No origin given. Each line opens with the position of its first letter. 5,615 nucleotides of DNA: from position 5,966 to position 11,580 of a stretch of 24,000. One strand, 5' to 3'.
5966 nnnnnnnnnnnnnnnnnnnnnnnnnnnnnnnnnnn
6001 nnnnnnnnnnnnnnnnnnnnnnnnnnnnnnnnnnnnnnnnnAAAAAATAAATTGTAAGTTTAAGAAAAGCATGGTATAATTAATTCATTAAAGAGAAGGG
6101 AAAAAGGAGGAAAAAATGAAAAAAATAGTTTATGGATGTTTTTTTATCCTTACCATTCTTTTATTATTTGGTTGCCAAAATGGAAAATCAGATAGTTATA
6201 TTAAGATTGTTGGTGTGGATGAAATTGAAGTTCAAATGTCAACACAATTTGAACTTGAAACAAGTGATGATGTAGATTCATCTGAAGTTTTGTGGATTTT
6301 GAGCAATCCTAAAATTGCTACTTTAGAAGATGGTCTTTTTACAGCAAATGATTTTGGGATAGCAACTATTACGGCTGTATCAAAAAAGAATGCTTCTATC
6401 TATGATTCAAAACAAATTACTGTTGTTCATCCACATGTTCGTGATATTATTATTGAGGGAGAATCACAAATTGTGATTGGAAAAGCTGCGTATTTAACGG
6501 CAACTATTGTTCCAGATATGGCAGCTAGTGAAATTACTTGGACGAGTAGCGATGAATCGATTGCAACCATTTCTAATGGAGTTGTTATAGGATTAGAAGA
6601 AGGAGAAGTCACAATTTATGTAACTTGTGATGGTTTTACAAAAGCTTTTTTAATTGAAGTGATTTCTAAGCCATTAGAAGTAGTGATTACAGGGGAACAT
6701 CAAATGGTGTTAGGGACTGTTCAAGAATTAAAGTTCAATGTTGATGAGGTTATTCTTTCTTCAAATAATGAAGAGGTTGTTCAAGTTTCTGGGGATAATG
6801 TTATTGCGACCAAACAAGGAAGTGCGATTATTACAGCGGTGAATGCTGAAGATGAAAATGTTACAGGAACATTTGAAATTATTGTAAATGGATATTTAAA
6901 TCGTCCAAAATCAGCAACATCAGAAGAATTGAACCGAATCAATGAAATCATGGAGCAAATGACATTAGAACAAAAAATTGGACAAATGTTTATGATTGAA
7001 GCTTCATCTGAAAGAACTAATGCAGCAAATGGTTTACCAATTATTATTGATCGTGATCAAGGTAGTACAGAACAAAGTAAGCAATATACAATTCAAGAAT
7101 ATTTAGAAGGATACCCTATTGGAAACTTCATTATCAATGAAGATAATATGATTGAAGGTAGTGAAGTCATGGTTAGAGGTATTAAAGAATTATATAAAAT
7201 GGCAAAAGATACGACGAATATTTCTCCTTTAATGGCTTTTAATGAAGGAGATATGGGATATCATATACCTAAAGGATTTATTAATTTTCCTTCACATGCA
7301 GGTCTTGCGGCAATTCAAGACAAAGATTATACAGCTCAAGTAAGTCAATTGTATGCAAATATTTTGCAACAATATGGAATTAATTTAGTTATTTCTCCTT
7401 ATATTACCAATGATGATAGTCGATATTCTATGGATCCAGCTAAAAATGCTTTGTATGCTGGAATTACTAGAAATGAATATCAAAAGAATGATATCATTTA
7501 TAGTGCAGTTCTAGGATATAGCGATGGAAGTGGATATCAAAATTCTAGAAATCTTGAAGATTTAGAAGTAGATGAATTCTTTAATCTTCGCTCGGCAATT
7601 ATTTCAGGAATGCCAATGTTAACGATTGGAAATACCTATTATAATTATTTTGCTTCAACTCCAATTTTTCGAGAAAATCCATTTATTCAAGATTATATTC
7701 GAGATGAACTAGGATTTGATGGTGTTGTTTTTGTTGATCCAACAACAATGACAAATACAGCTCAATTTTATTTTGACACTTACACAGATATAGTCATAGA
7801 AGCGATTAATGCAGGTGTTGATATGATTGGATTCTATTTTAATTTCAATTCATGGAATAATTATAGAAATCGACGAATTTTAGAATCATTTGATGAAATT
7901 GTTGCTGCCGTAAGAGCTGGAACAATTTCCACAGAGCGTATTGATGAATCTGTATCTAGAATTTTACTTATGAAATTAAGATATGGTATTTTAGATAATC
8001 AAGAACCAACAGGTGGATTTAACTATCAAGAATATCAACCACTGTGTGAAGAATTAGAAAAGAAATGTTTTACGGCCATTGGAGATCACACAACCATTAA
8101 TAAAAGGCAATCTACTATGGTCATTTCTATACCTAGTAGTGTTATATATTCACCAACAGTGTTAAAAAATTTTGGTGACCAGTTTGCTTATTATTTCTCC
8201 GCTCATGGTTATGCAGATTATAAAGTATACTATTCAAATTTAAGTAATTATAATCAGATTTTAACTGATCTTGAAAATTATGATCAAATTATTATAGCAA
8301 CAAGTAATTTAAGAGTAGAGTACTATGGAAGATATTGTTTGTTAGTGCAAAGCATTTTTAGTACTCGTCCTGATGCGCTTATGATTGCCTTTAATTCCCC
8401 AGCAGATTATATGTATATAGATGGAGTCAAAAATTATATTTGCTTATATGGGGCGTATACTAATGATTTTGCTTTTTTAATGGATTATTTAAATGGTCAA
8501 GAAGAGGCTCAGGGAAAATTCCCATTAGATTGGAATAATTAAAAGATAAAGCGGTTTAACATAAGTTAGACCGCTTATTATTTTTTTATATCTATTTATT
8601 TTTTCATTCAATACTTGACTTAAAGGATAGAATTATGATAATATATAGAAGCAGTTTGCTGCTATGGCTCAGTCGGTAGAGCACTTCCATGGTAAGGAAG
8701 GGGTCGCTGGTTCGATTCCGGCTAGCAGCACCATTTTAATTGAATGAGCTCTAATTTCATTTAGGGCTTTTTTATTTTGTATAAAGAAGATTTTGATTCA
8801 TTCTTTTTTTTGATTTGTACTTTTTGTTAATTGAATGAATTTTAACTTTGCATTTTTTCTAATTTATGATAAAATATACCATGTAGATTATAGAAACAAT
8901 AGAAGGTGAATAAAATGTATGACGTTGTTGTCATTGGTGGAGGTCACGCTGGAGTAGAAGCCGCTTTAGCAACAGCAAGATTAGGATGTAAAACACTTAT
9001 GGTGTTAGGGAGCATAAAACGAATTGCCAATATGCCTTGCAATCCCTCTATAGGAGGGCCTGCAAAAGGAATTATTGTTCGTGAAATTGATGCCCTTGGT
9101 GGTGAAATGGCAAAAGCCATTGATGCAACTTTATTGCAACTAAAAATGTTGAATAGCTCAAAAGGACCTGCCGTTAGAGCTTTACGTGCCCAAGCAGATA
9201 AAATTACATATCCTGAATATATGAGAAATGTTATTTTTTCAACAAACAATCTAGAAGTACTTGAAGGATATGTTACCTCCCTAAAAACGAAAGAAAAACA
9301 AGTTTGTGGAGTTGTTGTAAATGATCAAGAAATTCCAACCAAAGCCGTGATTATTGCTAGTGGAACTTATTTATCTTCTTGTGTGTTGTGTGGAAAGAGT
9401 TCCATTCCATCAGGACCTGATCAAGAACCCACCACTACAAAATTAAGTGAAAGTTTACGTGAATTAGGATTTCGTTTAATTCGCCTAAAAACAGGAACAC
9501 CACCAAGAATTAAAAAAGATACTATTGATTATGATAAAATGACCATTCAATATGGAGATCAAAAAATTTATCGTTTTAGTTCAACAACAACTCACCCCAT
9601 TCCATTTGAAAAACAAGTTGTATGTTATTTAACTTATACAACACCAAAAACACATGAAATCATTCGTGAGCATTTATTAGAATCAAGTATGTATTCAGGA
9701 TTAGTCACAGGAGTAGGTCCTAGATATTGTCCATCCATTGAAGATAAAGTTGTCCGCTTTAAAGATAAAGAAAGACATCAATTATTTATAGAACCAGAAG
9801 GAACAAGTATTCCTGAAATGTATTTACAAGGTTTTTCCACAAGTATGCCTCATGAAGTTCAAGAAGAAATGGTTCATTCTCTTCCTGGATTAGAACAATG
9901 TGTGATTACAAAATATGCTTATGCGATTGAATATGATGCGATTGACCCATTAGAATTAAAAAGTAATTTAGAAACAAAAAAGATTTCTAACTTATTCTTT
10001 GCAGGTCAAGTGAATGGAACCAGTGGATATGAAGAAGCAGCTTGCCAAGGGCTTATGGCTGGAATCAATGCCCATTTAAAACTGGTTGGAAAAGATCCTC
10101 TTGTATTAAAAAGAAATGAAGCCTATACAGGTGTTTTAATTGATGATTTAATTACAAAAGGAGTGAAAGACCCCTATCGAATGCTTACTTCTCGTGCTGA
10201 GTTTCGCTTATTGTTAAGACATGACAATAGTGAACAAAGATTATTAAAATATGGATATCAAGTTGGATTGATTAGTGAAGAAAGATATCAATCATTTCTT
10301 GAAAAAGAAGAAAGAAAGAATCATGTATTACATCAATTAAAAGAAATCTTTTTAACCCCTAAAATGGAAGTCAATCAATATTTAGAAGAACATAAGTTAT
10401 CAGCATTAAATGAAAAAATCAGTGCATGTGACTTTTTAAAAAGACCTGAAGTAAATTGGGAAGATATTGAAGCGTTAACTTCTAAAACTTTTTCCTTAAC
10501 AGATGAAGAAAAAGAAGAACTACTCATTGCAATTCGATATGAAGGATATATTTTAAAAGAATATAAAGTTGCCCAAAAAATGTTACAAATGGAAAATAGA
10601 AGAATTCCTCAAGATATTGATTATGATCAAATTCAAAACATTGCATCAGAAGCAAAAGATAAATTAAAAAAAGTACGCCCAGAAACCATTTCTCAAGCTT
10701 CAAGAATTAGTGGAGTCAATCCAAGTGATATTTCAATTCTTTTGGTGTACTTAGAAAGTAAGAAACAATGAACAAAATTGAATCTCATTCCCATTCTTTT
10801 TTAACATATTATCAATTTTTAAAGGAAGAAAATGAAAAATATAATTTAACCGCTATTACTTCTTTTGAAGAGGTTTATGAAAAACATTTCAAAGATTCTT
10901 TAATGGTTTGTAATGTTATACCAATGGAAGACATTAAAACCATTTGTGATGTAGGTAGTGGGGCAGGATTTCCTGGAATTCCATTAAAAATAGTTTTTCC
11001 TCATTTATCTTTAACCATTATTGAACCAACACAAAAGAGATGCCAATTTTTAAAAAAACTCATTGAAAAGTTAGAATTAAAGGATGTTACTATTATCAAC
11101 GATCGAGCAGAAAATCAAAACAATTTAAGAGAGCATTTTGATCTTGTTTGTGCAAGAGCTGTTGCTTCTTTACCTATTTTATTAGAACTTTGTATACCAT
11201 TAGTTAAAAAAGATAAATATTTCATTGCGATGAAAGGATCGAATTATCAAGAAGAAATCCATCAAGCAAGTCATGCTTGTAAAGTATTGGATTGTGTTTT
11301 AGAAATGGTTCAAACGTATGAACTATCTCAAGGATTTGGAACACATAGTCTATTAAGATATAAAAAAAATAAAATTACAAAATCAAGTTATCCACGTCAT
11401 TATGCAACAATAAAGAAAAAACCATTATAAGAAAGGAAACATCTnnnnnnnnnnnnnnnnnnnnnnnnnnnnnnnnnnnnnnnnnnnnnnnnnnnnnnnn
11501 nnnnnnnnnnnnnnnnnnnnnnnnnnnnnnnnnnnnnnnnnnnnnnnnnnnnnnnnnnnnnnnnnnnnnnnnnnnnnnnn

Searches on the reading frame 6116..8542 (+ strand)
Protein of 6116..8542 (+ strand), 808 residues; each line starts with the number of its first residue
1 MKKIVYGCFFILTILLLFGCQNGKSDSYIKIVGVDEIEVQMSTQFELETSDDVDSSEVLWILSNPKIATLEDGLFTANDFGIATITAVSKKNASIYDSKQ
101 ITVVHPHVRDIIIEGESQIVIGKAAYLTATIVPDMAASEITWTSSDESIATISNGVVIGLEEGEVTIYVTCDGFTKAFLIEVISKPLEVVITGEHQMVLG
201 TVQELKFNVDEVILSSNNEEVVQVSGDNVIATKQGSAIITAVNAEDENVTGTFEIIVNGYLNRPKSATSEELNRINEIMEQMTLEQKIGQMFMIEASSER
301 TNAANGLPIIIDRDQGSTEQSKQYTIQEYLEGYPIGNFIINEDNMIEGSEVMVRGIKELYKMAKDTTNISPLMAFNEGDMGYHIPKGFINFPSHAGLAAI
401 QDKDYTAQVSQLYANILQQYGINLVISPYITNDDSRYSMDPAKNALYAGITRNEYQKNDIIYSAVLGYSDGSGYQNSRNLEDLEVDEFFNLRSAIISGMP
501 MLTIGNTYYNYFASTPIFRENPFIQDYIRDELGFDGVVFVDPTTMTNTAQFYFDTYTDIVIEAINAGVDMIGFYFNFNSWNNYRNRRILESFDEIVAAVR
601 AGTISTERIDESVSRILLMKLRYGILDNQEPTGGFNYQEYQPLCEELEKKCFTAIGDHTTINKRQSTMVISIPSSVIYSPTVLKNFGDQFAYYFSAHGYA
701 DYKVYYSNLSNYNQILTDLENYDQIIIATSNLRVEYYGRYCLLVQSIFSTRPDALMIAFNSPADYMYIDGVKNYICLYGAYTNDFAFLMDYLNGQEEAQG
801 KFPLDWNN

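Call 4: search_protein_families(library=pfam, proteins=[window:6116-8542:+], max_evalue=1)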
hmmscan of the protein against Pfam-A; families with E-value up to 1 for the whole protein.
window:6116-8542:+ (808 aa): 4 families
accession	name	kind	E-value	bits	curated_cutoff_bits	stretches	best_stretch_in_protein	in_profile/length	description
PF00933.27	Glyco_hydro_3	-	8.3e-21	75.2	27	1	283-617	1-314/316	Glycosyl hydrolase family 3 N terminal domain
PF02368.24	Big_2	-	5.4e-14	52.4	22.8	2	120-172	15-69/79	Bacterial Ig-like domain (group 2)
PF21461.3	HL_N-beta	-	8e-09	35.6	27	1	141-173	15-47/57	Hyaluronate lyase, N-terminal beta-sheet domain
PF23486.1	Ig_TMEM132_5th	-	0.014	16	28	0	62-105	90-134/137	TMEM132 fifth domain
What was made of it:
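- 6116..8542 (+): Big_2 plus GH3 surface lipoprotein. It is a conserved downstream partner of O6/VanZ, listed as context. PF00933 at 8e-21 and PF02368 at 5e-14 (call 4).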

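Call 8: search_protein_families(library=ncbifam, proteins=[window:6116-8542:+], max_evalue=1)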
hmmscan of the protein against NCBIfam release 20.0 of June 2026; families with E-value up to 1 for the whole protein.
window:6116-8542:+ (808 aa): 7 families
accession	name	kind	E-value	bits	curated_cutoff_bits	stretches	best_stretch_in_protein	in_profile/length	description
NF041579.1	betaxyl_Flavo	equivalog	5.1e-10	38.2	1350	1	512-708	227-417/716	beta-xylosidase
NF052331.1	Bet13-16Glucosase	equivalog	1.1e-09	37.1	1330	2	509-629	231-339/750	exo-beta-d-1,3/1,6-glucosidase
NF052330.1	BetGlucosiCelf0468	equivalog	3.8e-08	32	1300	1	515-630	196-287/817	beta-d-glucosidase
NF052329.1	XyloArabinsidase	equivalog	2.4e-06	25.9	1050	1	509-630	241-351/750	beta-xylosidase/alpha-l-arabinosidase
NF003740.0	PRK05337.1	equivalog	3.9e-06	26.2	207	1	477-571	186-278/340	beta-N-acetylhexosaminidase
NF041776.1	xylosidase_Xyl3A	equivalog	5e-06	24.8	1250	1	509-630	218-328/846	xylan 1,4-beta-xylosidase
NF011678.0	PRK15098.1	equivalog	0.00039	19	666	1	511-628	257-361/765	beta-glucosidase BglX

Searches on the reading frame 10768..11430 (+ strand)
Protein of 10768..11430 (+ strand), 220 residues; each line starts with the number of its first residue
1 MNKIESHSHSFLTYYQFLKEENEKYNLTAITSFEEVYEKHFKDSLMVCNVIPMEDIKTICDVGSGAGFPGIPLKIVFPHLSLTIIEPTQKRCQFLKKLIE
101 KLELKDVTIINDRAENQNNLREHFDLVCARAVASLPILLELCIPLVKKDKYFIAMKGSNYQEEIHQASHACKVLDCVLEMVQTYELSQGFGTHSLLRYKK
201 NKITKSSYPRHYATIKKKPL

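Call 68: search_protein_families(library=pfam, proteins=[window:10768-11430:+], max_evalue=0.0001)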
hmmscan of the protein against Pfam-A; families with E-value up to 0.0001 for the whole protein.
window:10768-11430:+ (220 aa): 2 families
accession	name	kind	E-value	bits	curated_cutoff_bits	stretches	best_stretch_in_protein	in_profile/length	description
PF02527.21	GidB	-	8e-56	188.7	27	1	10-184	4-176/184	rRNA small subunit methyltransferase G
PF13847.12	Methyltransf_31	-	3.4e-06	27.2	27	1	57-188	5-133/145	Methyltransferase domain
